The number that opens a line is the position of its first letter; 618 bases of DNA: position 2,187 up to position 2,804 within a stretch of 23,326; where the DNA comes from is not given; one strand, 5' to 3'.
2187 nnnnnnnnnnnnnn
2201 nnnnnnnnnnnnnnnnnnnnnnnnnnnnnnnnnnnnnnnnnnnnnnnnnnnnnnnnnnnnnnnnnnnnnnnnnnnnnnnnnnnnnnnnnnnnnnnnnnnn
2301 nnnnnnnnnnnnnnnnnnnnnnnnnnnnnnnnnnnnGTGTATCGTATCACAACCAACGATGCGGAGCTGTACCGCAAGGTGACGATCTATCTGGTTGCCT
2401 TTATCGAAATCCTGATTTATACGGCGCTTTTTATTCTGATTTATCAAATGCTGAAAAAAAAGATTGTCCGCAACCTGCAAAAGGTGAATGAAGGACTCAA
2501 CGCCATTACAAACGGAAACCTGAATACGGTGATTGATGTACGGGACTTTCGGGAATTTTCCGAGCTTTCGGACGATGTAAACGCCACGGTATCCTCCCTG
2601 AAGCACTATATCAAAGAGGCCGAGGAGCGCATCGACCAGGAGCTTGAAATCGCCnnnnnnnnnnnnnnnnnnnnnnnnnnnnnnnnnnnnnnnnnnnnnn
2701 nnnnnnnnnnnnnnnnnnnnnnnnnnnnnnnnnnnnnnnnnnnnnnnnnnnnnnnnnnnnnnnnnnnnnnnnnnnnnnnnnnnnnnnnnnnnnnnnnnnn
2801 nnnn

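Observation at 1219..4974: Partner-switching operon without a sigma factor: STAS + (membrane sensor-HAMP-PP2C-RsbW kinase) + (STAS-APH-like kinase)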

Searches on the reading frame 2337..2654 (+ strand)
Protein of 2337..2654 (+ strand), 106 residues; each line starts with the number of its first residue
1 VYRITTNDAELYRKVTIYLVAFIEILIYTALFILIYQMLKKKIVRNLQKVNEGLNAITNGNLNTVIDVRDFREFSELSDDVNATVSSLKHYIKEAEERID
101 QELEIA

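Call 55: search_protein_families(library=pfam, proteins=[window:2337-2654:+], max_evalue=1)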
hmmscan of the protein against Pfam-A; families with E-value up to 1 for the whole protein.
window:2337-2654:+ (106 aa): 2 families
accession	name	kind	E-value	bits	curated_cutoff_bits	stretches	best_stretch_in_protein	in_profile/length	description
PF00672.30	HAMP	-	0.00076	20.2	25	1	41-89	4-52/53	HAMP domain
PF22610.1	CovS-like_HAMP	-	0.039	14.3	27.4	1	47-82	11-46/57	Histidine kinase, HAMP domain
